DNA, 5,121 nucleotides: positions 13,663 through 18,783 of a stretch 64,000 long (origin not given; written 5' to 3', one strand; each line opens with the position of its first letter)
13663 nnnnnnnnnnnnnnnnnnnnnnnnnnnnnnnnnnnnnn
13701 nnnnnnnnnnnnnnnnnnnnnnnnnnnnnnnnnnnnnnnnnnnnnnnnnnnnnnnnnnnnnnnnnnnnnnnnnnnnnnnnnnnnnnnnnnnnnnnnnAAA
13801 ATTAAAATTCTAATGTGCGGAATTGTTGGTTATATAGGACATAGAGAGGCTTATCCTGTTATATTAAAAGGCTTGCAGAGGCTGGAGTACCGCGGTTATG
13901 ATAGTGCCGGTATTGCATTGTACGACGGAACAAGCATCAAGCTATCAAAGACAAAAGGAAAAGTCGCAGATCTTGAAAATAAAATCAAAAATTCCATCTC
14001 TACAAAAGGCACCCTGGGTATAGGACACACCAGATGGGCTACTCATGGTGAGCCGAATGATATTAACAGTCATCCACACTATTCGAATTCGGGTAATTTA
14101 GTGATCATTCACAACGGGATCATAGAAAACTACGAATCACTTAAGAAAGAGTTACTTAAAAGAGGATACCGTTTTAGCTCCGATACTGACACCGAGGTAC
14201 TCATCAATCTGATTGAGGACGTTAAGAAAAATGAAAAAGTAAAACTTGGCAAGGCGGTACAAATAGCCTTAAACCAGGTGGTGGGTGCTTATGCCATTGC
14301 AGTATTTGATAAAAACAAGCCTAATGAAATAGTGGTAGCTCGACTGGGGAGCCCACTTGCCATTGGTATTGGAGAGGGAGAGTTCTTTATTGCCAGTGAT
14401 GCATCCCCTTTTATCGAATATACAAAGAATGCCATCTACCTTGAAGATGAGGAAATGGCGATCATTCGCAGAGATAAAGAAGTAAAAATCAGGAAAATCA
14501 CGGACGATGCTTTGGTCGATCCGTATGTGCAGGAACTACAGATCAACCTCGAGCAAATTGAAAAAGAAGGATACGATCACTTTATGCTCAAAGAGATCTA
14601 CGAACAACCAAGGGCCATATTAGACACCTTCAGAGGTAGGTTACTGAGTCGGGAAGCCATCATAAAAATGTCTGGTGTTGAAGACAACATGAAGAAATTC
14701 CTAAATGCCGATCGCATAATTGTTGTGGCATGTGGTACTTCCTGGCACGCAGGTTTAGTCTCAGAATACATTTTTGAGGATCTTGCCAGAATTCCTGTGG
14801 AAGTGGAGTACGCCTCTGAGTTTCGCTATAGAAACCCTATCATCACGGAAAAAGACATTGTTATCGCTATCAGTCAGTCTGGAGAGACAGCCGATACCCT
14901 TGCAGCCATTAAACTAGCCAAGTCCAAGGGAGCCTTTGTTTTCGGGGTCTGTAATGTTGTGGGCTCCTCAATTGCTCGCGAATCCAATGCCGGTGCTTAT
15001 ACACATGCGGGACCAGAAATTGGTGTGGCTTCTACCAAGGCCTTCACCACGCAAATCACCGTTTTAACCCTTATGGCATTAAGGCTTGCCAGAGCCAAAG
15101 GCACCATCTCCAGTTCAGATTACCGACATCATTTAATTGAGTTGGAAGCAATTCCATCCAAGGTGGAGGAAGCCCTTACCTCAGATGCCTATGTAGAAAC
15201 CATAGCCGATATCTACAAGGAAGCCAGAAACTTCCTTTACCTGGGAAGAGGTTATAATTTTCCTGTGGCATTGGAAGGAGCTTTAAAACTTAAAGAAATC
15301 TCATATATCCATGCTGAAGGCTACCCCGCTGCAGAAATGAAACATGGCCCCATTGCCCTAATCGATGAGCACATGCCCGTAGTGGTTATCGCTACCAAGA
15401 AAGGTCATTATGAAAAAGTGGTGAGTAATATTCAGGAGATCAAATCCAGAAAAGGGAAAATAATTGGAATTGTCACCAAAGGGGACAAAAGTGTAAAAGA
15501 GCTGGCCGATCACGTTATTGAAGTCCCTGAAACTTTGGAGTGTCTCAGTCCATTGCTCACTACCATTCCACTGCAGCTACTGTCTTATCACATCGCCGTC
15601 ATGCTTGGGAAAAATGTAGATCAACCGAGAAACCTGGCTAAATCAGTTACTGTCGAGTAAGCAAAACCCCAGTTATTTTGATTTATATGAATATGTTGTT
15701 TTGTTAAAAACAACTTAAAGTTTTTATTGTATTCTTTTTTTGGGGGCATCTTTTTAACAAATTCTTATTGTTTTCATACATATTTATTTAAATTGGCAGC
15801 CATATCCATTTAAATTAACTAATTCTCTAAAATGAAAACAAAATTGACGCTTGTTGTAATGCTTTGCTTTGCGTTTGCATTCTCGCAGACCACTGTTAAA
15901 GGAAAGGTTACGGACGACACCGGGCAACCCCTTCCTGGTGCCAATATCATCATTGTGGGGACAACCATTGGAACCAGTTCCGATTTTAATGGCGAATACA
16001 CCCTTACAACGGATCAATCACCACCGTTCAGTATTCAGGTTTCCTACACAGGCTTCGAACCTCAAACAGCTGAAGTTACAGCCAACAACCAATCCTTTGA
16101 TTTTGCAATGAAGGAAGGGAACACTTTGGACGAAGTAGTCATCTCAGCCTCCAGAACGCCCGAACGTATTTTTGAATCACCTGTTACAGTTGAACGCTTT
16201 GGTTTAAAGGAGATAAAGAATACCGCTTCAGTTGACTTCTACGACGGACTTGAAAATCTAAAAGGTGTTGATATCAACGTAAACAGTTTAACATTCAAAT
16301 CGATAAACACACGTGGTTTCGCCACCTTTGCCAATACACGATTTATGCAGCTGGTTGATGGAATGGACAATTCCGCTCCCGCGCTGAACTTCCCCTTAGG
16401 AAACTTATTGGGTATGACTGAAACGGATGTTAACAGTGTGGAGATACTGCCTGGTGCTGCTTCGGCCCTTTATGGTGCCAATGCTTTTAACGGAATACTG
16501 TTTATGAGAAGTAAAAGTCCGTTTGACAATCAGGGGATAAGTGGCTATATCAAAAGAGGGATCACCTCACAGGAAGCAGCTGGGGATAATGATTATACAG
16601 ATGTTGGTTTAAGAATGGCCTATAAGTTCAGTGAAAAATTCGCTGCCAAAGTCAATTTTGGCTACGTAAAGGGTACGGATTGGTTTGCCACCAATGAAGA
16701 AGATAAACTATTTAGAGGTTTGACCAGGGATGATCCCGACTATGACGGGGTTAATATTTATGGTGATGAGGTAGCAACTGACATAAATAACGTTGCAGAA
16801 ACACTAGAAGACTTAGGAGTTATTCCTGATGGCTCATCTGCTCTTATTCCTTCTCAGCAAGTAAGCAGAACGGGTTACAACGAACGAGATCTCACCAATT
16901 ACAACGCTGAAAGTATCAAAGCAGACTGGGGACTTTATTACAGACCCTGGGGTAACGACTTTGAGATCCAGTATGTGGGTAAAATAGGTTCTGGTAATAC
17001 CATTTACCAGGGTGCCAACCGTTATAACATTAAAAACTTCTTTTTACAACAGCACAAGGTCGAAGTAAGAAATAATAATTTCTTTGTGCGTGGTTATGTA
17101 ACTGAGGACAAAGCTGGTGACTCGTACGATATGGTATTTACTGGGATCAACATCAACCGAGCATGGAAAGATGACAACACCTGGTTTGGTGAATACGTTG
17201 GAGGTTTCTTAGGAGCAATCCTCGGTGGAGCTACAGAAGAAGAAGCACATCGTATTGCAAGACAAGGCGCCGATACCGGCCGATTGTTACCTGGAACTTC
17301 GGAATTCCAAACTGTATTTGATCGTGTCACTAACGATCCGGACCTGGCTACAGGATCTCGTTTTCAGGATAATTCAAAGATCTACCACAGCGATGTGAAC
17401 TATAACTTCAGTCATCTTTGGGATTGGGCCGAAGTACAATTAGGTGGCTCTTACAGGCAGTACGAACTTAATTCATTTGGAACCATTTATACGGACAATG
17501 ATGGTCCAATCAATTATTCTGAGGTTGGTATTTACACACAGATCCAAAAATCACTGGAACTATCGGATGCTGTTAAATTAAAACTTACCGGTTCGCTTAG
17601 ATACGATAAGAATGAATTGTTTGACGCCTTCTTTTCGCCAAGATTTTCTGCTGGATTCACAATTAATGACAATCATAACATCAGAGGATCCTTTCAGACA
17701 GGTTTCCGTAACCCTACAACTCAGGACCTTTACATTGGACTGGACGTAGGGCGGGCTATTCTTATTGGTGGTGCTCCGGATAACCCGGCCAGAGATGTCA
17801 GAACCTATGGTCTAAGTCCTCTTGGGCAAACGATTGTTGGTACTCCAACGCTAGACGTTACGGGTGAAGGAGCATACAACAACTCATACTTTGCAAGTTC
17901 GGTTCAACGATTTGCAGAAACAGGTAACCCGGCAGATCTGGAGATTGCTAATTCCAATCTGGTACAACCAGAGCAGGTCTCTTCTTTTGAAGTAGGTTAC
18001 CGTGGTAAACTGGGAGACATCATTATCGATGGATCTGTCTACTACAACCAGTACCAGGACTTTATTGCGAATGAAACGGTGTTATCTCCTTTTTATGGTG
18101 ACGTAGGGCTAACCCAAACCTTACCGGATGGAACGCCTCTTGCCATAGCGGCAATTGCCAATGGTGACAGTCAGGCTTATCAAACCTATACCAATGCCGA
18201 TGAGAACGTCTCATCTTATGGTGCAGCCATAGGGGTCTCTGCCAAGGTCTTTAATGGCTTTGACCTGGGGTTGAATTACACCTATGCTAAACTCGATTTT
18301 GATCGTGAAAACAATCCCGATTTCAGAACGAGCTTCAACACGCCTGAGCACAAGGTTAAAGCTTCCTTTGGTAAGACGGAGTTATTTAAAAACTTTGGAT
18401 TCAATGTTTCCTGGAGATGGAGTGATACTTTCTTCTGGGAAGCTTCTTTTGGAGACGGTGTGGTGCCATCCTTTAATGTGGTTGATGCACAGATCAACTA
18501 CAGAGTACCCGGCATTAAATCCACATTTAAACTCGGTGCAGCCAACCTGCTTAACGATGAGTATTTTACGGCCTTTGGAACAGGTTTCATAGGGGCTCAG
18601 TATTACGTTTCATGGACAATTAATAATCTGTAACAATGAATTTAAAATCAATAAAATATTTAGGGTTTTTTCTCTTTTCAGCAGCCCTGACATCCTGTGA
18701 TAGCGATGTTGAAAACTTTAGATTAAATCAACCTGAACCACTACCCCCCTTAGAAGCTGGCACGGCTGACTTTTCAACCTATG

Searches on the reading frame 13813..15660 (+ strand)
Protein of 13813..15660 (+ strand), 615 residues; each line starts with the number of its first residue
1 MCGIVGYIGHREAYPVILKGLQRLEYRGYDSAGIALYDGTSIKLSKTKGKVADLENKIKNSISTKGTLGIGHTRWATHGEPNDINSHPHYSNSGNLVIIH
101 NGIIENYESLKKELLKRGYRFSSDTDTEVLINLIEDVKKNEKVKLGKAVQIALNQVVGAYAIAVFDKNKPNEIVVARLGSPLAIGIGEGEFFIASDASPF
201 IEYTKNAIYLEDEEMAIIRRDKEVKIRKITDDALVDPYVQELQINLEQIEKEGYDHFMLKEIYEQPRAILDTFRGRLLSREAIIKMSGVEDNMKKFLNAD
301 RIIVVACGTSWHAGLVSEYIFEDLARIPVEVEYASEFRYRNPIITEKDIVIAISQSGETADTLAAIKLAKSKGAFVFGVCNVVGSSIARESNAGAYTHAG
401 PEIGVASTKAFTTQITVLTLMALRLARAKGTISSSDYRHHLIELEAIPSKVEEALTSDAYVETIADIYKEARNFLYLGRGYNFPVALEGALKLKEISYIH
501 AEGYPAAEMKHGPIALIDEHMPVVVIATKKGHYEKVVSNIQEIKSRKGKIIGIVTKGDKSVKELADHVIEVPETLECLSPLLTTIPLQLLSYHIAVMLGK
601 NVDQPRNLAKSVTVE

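Call 42: search_protein_families(library=pfam, proteins=[window:13813-15660:+], max_evalue=0.00001)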
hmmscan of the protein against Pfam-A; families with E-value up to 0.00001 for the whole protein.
window:13813-15660:+ (615 aa): 3 families
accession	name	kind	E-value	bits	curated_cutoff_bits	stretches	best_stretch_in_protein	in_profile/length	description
PF01380.27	SIS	-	7.2e-63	210.7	25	2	296-423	2-130/131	SIS domain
PF13522.11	GATase_6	-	9.7e-24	84.3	27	1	60-196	4-130/130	Glutamine amidotransferase domain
PF13537.11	GATase_7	-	4.9e-16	59.3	25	1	86-198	13-119/123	Glutamine amidotransferase domain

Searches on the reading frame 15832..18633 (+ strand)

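Call 42: search_protein_families(library=pfam, proteins=[window:15832-18633:+], max_evalue=0.00001)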
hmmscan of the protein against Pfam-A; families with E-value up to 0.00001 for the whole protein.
window:15832-18633:+ (933 aa): 4 families
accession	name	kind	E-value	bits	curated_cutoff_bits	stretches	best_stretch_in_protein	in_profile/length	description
PF00593.30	TonB_dep_Rec_b-barrel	-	2.7e-26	93.8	27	1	367-906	22-436/436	TonB dependent receptor-like, beta-barrel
PF13715.12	CarbopepD_reg_2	-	6.1e-20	71.5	32.2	1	22-104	1-88/88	CarboxypepD_reg-like domain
PF13620.12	CarboxypepD_reg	-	5.1e-14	52.8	32.3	1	21-87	1-75/82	Carboxypeptidase regulatory-like domain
PF07715.20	Plug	-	1.5e-12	48.4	23.9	1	114-222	3-107/107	TonB-dependent Receptor Plug Domain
